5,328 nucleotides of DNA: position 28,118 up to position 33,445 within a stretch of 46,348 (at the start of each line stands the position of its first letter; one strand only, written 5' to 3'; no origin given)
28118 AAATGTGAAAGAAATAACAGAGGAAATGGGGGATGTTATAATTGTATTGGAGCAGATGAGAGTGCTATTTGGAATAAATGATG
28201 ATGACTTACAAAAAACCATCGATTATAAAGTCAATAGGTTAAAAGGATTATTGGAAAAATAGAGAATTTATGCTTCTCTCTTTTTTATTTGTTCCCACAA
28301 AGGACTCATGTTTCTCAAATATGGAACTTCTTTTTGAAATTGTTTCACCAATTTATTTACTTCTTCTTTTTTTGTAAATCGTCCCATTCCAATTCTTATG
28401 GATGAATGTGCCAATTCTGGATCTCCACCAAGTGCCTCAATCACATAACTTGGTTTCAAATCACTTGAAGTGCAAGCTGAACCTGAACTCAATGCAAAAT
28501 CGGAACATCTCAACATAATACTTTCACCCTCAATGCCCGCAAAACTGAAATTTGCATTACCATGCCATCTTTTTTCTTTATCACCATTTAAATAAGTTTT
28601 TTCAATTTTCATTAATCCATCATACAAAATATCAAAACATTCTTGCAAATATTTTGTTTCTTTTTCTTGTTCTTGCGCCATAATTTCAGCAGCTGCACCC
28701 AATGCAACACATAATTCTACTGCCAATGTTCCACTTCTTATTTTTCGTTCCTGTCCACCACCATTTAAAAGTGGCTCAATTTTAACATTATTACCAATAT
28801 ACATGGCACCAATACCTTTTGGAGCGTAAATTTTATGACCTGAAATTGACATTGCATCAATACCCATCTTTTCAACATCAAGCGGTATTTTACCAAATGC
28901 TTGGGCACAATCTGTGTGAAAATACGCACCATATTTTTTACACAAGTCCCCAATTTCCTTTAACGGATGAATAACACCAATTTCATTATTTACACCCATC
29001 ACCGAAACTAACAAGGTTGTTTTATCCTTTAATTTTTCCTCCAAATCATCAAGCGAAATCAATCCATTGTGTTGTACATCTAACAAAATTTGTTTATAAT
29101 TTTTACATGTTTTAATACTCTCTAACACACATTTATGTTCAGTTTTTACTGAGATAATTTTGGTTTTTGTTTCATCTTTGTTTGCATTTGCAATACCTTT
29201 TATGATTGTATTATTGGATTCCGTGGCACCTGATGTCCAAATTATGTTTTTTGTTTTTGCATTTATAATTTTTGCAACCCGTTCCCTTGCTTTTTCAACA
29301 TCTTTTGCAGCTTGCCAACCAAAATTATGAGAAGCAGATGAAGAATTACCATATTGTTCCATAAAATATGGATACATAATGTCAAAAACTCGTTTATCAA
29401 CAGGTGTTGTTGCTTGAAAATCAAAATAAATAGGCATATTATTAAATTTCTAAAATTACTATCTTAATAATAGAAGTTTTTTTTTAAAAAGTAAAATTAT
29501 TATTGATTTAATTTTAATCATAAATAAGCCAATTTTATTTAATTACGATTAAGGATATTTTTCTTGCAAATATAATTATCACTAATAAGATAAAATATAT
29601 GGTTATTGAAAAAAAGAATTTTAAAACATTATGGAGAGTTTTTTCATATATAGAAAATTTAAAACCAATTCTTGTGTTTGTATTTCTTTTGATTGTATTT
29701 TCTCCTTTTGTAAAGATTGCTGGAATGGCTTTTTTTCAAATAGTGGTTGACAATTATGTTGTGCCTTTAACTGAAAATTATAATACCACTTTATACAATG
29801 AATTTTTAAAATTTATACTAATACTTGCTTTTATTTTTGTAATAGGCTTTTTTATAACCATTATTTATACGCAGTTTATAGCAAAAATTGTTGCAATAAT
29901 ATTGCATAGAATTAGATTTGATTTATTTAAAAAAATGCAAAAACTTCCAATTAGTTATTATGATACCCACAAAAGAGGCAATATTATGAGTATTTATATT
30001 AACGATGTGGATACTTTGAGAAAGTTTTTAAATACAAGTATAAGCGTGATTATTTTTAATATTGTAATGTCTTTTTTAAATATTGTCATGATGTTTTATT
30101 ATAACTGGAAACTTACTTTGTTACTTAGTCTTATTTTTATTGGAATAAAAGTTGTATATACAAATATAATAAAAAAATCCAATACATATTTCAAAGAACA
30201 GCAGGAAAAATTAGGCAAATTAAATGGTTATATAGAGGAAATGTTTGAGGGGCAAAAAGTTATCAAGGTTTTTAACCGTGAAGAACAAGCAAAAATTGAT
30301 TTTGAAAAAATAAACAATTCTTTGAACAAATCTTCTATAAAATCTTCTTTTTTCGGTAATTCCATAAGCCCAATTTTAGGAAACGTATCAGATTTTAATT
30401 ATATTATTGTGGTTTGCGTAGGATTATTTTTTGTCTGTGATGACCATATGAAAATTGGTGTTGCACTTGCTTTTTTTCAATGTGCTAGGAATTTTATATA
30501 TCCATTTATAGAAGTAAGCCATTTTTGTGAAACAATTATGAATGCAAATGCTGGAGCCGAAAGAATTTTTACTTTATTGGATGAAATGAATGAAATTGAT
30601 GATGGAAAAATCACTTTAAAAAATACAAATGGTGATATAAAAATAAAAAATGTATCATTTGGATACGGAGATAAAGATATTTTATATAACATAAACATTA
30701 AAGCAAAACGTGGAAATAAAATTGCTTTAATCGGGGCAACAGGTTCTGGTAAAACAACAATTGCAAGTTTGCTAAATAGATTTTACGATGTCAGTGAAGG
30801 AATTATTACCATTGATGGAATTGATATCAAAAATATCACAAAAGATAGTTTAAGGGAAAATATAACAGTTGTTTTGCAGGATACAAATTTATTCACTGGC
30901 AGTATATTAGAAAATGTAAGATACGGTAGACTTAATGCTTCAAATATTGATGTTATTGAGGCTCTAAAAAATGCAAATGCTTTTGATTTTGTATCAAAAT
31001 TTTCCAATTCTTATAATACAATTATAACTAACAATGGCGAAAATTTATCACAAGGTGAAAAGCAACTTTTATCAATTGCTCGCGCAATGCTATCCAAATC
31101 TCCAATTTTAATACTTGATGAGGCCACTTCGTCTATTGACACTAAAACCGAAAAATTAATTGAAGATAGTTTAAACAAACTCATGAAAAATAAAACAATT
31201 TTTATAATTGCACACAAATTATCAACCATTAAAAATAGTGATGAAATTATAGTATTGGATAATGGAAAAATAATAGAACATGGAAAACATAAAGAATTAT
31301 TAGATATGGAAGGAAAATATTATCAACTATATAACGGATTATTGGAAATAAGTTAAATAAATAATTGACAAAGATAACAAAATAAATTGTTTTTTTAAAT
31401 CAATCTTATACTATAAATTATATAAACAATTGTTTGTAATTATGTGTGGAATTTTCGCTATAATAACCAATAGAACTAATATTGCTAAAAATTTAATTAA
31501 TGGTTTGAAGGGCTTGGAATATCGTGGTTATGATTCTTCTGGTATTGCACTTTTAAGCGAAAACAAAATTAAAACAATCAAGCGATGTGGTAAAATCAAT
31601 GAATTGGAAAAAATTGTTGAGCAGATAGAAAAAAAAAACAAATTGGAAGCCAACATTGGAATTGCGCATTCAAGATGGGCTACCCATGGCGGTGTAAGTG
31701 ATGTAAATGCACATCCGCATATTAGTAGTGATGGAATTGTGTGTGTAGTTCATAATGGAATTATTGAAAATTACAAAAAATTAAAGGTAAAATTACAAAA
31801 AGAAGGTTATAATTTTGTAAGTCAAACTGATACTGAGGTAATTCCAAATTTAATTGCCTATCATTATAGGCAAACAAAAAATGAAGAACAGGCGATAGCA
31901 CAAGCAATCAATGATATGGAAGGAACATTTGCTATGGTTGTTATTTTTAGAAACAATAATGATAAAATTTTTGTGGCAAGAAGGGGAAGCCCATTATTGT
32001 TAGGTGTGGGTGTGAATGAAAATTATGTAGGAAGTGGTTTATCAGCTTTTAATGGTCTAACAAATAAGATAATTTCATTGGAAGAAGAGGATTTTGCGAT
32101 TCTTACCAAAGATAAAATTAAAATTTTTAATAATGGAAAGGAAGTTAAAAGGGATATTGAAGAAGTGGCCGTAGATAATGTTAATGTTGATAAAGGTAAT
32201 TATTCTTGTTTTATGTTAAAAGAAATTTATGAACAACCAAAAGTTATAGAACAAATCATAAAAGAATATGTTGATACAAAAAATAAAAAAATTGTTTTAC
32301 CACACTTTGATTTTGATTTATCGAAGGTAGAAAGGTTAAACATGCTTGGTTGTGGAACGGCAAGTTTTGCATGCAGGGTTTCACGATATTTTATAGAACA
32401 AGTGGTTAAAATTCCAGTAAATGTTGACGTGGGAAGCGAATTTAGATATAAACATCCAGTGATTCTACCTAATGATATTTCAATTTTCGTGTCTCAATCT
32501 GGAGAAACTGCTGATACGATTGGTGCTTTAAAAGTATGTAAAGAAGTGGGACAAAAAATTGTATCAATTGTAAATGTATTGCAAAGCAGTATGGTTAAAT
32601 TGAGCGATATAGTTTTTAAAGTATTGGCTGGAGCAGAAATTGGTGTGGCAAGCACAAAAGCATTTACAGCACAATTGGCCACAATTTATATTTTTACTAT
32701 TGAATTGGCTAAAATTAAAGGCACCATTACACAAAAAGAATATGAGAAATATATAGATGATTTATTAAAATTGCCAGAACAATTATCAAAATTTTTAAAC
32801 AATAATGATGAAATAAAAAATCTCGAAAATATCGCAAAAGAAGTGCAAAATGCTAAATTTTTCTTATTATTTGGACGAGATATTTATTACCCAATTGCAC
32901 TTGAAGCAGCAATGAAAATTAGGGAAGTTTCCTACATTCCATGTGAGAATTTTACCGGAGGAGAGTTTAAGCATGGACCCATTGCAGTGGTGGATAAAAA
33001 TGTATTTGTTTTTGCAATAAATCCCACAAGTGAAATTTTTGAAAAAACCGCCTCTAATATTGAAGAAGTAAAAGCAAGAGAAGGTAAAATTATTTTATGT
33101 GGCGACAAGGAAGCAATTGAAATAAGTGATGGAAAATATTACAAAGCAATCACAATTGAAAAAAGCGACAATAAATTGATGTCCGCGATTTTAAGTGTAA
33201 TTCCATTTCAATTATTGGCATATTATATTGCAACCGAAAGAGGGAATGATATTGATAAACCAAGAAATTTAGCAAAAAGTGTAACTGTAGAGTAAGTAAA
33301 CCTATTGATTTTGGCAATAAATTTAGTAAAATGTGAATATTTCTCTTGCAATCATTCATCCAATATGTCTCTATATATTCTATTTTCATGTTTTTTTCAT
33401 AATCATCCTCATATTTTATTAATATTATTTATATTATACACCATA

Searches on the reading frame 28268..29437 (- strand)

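Call 28: search_protein_families(library=ncbifam, proteins=[window:28268-29437:-], max_evalue=0.00001)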
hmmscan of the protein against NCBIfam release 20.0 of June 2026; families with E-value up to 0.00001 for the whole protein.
window:28268-29437:- (389 aa): 28 families (the best 25 are shown)
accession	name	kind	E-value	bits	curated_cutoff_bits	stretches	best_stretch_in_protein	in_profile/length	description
NF010611.0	PRK14012.1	equivalog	3.8e-148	493.7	548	1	1-385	5-393/406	IscS subfamily cysteine desulfurase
TIGR02006.1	IscS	equivalog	6e-146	486.5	643.2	1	1-385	3-389/402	IscS subfamily cysteine desulfurase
TIGR03402.1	FeS_nifS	equivalog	1.5e-119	399.2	530.75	1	3-380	1-379/379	cysteine desulfurase NifS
TIGR03235.1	DNA_S_dndA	equivalog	7.4e-113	377.4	480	1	4-350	1-352/353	cysteine desulfurase DndA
TIGR03403.1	nifS_epsilon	equivalog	4.2e-94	315.5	587.7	1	3-378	1-380/382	NifS family cysteine desulfurase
NF002806.0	PRK02948.1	subfamily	1.4e-78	264.5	304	1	3-369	2-370/381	IscS subfamily cysteine desulfurase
TIGR01979.1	sufS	subfamily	1.7e-46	158.9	475.1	1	3-369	20-397/403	SufS family cysteine desulfurase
TIGR01977.1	am_tr_V_EF2568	hypoth_equivalog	4.1e-43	147.8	377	1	3-366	1-372/376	cysteine desulfurase family protein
NF041166.1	f2_encap_cargo1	exception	6.4e-35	121.3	800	1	3-228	247-475/623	family 2A encapsulin nanocompartment cargo protein cysteine desulfurase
NF006791.0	PRK09295.1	equivalog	1.6e-26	93.3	661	1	3-228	25-253/406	cysteine desulfurase SufS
NF008126.0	PRK10874.1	equivalog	2.8e-26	92.6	607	1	3-217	21-237/401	cysteine desulfurase CsdA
TIGR03392.1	FeS_syn_CsdA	equivalog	3.1e-25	89.2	493.6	1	3-218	18-235/398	cysteine desulfurase CsdA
NF040779.1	Sec_lyase_SclA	exception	8.1e-22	77.6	525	1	4-228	2-227/378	selenocysteine lyase SclA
TIGR01976.1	am_tr_V_VC1184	hypoth_equivalog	1.1e-18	67.8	352.35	1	3-261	20-283/401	cysteine desulfurase-like protein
TIGR04343.1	egtE_PLP_lyase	equivalog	6.4e-14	51.5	400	1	42-227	51-230/370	ergothioneine biosynthesis PLP-dependent enzyme EgtE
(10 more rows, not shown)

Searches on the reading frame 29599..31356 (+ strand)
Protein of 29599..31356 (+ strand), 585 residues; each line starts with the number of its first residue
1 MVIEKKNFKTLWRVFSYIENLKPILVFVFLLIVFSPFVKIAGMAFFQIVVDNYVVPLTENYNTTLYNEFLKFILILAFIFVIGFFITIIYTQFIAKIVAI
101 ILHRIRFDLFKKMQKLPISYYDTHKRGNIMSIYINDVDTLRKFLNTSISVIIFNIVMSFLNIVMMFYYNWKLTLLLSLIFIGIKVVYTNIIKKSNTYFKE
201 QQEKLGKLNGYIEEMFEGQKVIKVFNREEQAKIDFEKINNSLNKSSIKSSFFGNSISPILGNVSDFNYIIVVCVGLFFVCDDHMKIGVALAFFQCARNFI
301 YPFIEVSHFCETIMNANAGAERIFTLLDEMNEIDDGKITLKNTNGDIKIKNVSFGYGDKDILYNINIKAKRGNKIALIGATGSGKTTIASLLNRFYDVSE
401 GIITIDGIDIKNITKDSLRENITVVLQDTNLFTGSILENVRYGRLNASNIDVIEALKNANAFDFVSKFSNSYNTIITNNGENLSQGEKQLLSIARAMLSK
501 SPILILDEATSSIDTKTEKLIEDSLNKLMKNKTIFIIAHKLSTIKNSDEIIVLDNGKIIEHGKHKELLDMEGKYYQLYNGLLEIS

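Call 28: search_protein_families(library=ncbifam, proteins=[window:29599-31356:+], max_evalue=0.00001)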
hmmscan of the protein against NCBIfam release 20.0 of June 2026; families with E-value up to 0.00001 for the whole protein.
window:29599-31356:+ (585 aa): 179 families (the best 25 are shown)
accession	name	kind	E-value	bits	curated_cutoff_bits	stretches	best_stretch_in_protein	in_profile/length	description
TIGR02203.1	MsbA_lipidA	equivalog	2.8e-129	432.2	602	1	13-579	4-567/572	lipid A export permease/ATP-binding protein MsbA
NF008381.0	PRK11176.1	equivalog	1.4e-108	363.8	867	1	7-579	9-577/582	lipid A ABC transporter ATP-binding protein/permease MsbA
NF052233.1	CphA_assoc_ABC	equivalog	9.8e-108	361.4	880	1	7-579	168-741/766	cyanophycin metabolism-associated ABC transporter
NF010178.0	PRK13657.1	equivalog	1.6e-106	357.1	733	1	8-578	4-567/588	glucan ABC transporter ATP-binding protein/ permease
TIGR02204.1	MsbA_rel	hypoth_equivalog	1.9e-106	357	780.4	1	7-577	2-571/576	ABC transporter, permease/ATP-binding protein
NF045513.1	HepA_fam_ABC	equivalog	2.5e-104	349.9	725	1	49-578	78-606/610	heterocyst formation ABC transporter subunit HepA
TIGR00958.1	3a01208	subfamily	9e-98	328.3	874.6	1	5-577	143-710/711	antigen peptide transporter 2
TIGR01846.1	type_I_sec_HlyB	subfamily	3e-95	320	725.55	1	7-579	124-690/694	type I secretion system permease/ATPase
TIGR03796.1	NHLM_micro_ABC1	equivalog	7.5e-90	302.1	853.3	1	13-577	144-708/710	NHLP family bacteriocin export ABC transporter peptidase/permease/ATPase subunit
NF008056.1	PRK10790.1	equivalog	3.9e-87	293.1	746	1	5-579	5-573/584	SmdB family multidrug efflux ABC transporter permease/ATP-binding protein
TIGR03375.1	type_I_sec_LssB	subfamily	5.5e-87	292.7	693.1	1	36-569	162-690/696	type I secretion system permease/ATPase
TIGR01192.1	chvA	subfamily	4.5e-85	286.4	585.4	1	8-578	4-567/585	glucan export ABC transporter ATP-binding protein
TIGR03797.1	NHLM_micro_ABC2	equivalog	6.2e-85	286.1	709.4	1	67-578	173-682/686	NHLP bacteriocin export ABC transporter permease/ATPase subunit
NF000475.1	tet_ABC_46_B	exception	2.3e-79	267.5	1250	1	10-577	3-570/578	tetracycline efflux ABC transporter Tet(46) subunit B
NF008055.0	PRK10789.1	equivalog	2.3e-78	264.1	845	1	25-579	19-569/590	SmdA family multidrug ABC transporter permease/ATP-binding protein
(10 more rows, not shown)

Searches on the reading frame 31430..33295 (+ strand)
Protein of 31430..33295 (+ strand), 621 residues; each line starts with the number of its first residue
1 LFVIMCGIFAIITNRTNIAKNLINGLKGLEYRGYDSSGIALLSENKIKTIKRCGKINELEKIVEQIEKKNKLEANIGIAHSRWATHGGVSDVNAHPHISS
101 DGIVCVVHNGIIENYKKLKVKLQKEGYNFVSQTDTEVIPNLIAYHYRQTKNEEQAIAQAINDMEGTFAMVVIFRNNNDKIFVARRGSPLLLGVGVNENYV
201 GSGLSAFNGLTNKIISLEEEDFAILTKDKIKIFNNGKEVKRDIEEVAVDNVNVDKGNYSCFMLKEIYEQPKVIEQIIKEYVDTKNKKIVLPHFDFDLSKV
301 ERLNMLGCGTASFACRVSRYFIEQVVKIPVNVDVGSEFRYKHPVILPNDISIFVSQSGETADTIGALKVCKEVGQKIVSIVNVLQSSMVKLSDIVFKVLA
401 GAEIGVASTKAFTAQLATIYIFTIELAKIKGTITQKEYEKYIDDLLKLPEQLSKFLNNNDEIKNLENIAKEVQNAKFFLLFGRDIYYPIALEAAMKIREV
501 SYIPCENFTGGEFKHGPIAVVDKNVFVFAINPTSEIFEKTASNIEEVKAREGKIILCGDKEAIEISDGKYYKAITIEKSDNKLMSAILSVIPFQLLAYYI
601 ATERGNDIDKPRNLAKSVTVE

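Call 28: search_protein_families(library=ncbifam, proteins=[window:31430-33295:+], max_evalue=0.00001)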
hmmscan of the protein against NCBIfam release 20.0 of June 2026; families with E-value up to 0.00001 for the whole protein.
window:31430-33295:+ (621 aa): 16 families
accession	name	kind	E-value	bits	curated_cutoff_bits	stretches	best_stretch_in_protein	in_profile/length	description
NF001484.0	PRK00331.1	subfamily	3e-217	722.8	381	1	5-621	1-601/601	isomerizing glutamine--fructose-6-phosphate transaminase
TIGR01135.1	glmS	equivalog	1.3e-212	707.6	418.05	1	6-621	1-607/607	glutamine--fructose-6-phosphate transaminase (isomerizing)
NF046059.1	NagB_SO3506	equivalog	4.8e-34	118.2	430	1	262-616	4-325/330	glucosamine-6-phosphate deaminase NagB-II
TIGR01134.1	purF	equivalog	4.8e-28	98.7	350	1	6-229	1-221/432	amidophosphoribosyltransferase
NF041128.1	glucosaP_deam_GlmD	equivalog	9.6e-22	77.6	580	1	263-618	4-321/323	glucosamine-6-phosphate deaminase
TIGR01536.1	asn_synth_AEB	equivalog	1.7e-14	53.7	267.1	1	6-211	1-170/517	asparagine synthase (glutamine-hydrolyzing)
NF006949.0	PRK09431.1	equivalog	4.3e-12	45.4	499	1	77-235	45-193/554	asparagine synthase B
TIGR03104.1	trio_amidotrans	equivalog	1.5e-11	43.3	570.1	1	74-184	41-139/589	N-acetylglutaminylglutamine amidotransferase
TIGR03108.1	eps_aminotran_1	hypoth_equivalog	2e-09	36.7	816.9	1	71-184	39-139/628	XrtA/PEP-CTERM system amidotransferase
NF008481.0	PRK11382.1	equivalog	6.3e-09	35.5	430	1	299-609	43-329/340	fructoselysine 6-phosphate deglycase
NF040776.2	AlsR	equivalog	1.4e-07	30.8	400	1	347-435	176-265/279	transcriptional repressor AlsR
NF003915.0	PRK05441.1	subfamily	1.1e-06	27.9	168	0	346-415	130-201/300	N-acetylmuramic acid 6-phosphate etherase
TIGR00274.1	TIGR00274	equivalog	1.1e-06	27.9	302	1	347-421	126-202/291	N-acetylmuramic acid 6-phosphate etherase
NF008458.0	PRK11337.1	equivalog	1.6e-06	27.3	378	1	345-426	186-268/293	MurR/RpiR family transcriptional regulator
NF041755.1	RuMP_HxlAB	equivalog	6.5e-06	25.3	500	0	296-400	242-341/391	bifunctional 3-hexulose-6-phosphate synthase/6-phospho-3-hexuloisomerase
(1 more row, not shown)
